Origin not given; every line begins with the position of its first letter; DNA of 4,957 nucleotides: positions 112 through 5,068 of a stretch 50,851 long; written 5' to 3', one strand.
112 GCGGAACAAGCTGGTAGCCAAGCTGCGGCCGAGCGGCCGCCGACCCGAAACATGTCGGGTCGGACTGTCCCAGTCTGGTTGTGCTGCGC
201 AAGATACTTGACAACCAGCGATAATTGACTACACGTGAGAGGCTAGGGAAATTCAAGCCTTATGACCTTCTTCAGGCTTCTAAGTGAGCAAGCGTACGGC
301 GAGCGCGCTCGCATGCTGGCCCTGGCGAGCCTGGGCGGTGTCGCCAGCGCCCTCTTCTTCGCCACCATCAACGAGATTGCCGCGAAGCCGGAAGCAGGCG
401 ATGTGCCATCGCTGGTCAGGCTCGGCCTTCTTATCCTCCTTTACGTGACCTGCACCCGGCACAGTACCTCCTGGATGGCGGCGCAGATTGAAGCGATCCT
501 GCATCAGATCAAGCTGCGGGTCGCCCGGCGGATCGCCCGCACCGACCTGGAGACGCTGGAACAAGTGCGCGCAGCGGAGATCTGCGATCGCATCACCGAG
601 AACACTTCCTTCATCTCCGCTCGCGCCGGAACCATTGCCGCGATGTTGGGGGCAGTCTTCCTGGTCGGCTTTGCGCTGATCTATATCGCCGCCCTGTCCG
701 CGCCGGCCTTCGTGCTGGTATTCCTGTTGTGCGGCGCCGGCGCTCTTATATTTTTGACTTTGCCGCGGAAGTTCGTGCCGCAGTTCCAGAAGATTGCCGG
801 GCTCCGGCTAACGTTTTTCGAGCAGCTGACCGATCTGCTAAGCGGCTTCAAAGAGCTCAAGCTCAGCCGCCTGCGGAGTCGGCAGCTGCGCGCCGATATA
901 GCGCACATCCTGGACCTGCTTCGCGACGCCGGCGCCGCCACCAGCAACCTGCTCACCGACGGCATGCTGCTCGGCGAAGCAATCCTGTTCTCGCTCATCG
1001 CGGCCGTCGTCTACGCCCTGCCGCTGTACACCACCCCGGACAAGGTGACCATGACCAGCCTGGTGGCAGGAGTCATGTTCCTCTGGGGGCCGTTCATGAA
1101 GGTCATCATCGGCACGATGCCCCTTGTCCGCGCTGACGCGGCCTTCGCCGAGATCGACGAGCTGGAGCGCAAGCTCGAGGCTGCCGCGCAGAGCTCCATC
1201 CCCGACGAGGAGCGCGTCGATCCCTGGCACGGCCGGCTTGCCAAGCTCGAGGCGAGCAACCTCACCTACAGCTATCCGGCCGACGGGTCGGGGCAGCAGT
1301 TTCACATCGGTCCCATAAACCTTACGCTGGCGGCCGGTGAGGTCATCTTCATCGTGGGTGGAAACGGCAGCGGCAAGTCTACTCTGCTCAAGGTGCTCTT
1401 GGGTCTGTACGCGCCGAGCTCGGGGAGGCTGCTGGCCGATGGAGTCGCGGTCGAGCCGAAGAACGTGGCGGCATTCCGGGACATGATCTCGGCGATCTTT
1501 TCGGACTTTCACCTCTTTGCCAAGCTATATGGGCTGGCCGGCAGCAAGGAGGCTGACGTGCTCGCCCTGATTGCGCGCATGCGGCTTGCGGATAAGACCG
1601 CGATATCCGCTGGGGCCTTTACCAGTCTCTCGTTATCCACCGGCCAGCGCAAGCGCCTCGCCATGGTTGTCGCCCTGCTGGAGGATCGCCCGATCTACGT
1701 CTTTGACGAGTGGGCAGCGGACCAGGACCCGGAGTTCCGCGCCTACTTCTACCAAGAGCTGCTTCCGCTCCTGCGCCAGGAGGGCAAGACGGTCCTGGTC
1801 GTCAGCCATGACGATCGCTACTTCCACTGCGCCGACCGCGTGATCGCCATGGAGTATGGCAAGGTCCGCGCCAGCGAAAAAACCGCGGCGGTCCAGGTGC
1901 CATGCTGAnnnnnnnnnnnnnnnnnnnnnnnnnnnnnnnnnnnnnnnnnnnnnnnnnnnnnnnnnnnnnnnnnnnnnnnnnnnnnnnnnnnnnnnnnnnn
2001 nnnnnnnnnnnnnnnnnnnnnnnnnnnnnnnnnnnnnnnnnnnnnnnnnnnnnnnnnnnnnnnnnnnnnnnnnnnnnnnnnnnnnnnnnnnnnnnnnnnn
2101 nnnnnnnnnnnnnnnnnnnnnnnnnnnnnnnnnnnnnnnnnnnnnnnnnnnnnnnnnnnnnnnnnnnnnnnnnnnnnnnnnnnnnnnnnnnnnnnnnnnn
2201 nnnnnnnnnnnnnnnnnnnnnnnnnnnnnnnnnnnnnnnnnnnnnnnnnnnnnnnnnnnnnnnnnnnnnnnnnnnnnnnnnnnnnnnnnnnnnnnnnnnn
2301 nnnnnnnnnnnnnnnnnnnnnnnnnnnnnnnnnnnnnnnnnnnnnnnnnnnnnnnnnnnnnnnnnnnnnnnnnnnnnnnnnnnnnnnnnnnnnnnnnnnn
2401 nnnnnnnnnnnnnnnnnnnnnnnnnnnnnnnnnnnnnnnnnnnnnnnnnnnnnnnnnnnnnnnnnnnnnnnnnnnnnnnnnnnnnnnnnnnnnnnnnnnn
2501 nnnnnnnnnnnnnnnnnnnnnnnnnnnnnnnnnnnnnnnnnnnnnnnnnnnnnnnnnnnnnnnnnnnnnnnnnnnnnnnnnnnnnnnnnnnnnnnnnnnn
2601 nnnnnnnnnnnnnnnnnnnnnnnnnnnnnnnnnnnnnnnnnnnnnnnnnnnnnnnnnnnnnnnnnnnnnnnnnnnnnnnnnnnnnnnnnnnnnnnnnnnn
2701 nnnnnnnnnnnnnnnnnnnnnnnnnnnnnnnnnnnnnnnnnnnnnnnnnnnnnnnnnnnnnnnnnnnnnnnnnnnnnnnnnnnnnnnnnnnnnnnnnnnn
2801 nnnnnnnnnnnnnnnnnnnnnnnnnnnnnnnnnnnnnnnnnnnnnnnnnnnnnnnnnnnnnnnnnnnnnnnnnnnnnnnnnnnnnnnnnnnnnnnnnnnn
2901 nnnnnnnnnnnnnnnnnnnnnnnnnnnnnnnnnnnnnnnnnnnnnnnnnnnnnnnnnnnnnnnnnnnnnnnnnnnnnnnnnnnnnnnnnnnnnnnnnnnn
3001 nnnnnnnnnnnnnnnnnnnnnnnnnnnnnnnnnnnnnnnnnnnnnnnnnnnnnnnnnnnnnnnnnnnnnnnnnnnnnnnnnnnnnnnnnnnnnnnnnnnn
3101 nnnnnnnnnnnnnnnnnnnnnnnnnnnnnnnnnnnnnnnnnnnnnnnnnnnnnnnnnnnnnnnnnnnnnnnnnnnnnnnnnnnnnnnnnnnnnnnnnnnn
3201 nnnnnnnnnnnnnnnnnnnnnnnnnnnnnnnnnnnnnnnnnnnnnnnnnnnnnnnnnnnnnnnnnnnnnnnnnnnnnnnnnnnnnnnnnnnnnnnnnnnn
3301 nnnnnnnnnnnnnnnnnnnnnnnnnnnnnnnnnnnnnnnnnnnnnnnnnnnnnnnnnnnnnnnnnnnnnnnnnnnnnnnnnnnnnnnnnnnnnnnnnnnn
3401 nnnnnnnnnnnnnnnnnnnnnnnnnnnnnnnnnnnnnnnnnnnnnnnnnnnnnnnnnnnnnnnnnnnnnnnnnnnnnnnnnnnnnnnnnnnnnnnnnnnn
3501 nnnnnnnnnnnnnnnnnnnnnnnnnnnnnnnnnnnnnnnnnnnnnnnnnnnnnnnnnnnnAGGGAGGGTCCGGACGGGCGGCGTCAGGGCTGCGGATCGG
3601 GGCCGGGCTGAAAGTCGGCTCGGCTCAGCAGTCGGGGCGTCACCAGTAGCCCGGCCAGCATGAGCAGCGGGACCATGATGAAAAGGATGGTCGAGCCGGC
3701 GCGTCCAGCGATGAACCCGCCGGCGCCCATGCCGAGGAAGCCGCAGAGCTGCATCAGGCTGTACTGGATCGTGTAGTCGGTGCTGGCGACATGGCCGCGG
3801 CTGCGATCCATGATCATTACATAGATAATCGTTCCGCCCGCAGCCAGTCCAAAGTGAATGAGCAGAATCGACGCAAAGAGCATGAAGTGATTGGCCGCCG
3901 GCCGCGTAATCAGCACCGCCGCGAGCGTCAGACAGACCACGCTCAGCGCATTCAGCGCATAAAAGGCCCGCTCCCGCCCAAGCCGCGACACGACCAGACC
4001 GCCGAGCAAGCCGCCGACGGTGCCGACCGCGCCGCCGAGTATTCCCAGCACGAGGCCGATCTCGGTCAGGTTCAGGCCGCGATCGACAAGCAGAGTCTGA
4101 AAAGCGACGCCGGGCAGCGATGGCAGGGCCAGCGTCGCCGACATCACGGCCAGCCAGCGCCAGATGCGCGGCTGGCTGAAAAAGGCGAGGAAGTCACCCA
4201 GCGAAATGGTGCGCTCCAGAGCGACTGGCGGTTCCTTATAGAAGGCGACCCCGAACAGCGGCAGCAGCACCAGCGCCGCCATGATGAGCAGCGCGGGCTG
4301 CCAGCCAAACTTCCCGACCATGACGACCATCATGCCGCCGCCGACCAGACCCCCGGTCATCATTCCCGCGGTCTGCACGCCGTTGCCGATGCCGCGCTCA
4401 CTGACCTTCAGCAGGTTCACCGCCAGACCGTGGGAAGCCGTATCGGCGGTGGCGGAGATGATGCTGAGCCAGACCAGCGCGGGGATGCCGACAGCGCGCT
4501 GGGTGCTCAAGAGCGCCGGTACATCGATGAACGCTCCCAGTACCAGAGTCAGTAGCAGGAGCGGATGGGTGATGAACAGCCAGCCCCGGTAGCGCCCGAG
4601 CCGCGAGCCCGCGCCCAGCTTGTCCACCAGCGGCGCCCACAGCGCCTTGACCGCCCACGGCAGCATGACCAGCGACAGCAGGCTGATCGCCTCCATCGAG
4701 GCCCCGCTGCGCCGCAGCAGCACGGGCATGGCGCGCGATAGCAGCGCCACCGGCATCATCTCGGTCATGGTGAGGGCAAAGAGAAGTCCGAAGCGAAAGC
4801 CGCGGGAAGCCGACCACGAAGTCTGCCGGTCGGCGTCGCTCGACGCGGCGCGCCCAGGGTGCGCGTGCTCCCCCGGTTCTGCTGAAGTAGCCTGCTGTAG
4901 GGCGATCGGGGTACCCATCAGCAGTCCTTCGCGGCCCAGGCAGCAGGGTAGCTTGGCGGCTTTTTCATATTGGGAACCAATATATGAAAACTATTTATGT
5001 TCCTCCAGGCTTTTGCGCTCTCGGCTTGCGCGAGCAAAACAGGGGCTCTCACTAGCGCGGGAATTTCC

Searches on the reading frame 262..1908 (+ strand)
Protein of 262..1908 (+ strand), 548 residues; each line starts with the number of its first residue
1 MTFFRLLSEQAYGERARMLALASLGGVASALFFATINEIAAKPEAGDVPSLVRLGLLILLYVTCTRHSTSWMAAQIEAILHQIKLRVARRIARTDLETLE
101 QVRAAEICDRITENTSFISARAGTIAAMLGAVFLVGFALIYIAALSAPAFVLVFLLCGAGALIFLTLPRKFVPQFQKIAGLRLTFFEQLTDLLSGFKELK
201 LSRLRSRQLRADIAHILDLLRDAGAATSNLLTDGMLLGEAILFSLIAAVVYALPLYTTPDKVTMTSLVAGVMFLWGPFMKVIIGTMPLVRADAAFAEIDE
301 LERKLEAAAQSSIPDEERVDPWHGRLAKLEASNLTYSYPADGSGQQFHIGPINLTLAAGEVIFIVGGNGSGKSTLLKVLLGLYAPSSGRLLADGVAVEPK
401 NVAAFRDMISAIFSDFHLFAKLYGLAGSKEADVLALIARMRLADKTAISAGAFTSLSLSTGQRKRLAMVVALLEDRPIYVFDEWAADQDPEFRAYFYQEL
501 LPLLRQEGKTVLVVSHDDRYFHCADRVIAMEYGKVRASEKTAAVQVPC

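Call 6: search_protein_families(library=pfam, proteins=[window:262-1908:+], max_evalue=0.001)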
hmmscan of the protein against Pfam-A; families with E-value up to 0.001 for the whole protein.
window:262-1908:+ (548 aa): 6 families
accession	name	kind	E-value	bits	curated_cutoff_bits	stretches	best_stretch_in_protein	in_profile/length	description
PF00005.33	ABC_tran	-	3e-26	93.1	25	1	351-485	3-136/137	ABC transporter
PF13304.12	AAA_21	-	2e-08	35.1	27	1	362-382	2-22/304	AAA domain, putative AbiEii toxin, Type IV TA system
PF02463.25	SMC_N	-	6.4e-08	32.7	40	0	457-532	136-213/220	RecF/RecN/SMC N terminal domain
PF00664.28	ABC_membrane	-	0.00012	22.3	28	1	21-158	10-151/274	ABC transporter transmembrane region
PF09818.15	ABC_ATPase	-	0.00023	20.8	23.2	0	358-379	79-99/283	P-loop domain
PF13191.12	AAA_16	-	0.00024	22.1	32.6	1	359-497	24-156/167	AAA ATPase domain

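Call 17: search_protein_families(library=ncbifam, proteins=[window:262-1908:+], max_evalue=0.01)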
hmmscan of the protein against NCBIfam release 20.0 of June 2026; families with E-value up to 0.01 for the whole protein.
window:262-1908:+ (548 aa): 182 families (the best 25 are shown)
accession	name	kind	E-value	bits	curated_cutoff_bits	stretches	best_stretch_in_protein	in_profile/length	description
TIGR01194.1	cyc_pep_trnsptr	subfamily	7e-106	355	286.2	1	18-542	23-554/554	cyclic peptide export ABC transporter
NF007813.0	PRK10522.1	equivalog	2e-90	304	604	1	3-536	3-528/547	multidrug ABC transporter permease/ATP-binding protein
TIGR03375.1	type_I_sec_LssB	subfamily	2.4e-32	112.1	693.1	1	142-544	282-688/696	type I secretion system permease/ATPase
TIGR02868.1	CydC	equivalog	2.5e-32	112.2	329.05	1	79-517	84-529/530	thiol reductant ABC exporter subunit CydC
TIGR02857.1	CydD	equivalog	4.3e-27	95.3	435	1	298-530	297-529/529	thiol reductant ABC exporter subunit CydD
TIGR02204.1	MsbA_rel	hypoth_equivalog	9.1e-27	93.9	780.4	1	77-538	87-555/576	ABC transporter, permease/ATP-binding protein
TIGR02203.1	MsbA_lipidA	equivalog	1.4e-26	93.1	602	1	52-535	57-546/572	lipid A export permease/ATP-binding protein MsbA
TIGR04520.1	ECF_ATPase_1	equivalog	2e-26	93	315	2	330-415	2-85/269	energy-coupling factor transporter ATPase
TIGR04521.1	ECF_ATPase_2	equivalog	1.1e-25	90.3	330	1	330-543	2-231/279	energy-coupling factor transporter ATPase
NF008364.0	PRK11160.1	equivalog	3.6e-25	88.6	630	1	79-541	91-558/575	heme ABC transporter ATP-binding protein/permease CydC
NF045513.1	HepA_fam_ABC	equivalog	5.9e-25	87.7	725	1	50-535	93-586/610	heterocyst formation ABC transporter subunit HepA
TIGR00958.1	3a01208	subfamily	5e-23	81.3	874.6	1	329-537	479-693/711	antigen peptide transporter 2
TIGR03796.1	NHLM_micro_ABC1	equivalog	5.3e-23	81.1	853.3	1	51-536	197-690/710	NHLP family bacteriocin export ABC transporter peptidase/permease/ATPase subunit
NF050066.1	LPSTprtrPglK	equivalog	5.6e-23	81.2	1000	1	79-531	104-556/558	BC-type lipopolysaccharide transporter PglK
TIGR01193.1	bacteriocin_ABC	subfamily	1.4e-22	80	523.85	1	26-535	172-686/708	peptide cleavage/export ABC transporter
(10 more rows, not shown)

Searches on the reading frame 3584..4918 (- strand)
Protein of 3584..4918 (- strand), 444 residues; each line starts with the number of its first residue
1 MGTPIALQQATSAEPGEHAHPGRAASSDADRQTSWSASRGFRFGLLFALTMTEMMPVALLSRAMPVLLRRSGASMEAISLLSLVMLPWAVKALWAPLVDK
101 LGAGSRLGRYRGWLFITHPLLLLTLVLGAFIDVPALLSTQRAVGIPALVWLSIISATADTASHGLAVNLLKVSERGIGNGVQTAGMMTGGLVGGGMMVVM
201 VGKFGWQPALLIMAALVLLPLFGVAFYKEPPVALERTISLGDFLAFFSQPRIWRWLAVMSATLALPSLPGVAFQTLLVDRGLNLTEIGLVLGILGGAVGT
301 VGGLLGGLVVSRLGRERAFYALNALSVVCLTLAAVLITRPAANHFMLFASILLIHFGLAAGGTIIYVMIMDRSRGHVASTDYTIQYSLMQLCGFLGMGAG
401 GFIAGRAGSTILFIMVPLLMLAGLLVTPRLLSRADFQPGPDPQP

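Call 6: search_protein_families(library=pfam, proteins=[window:3584-4918:-], max_evalue=0.001)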
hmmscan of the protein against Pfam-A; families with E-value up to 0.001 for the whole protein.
window:3584-4918:- (444 aa): 2 families
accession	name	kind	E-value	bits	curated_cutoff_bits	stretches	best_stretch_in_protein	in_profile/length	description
PF07690.21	MFS_1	-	1.6e-20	73.8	33.4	2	46-320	1-272/347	Major Facilitator Superfamily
PF13000.13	Acatn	-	9.5e-10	38.1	23.7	1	43-191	2-168/546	Acetyl-coenzyme A transporter 1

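Call 17: search_protein_families(library=ncbifam, proteins=[window:3584-4918:-], max_evalue=0.01)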
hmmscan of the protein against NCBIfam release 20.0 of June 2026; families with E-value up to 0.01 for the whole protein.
window:3584-4918:- (444 aa): 6 families
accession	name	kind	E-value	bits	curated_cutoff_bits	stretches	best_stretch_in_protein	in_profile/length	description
TIGR02718.1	sider_RhtX_FptX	subfamily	8.1e-44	150.1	356.15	1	48-427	8-387/390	RhtX/FptX family siderophore transporter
TIGR00901.2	2A0125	subfamily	1.4e-35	122.8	350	1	44-426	7-414/417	AmpG family muropeptide MFS transporter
NF008867.0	PRK11902.1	equivalog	2.3e-24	86.1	656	1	40-426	12-399/419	muropeptide transporter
NF008238.0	PRK11010.1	equivalog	2e-19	69.8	756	1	45-425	16-397/492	muropeptide MFS transporter AmpG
TIGR00880.1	2_A_01_02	superfamily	8.8e-05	22.6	131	1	118-226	28-136/141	multidrug resistance protein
TIGR00792.1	gph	subfamily_domain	0.0019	17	231.35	1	105-372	64-339/437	glycoside-pentoside-hexuronide (GPH):cation symporter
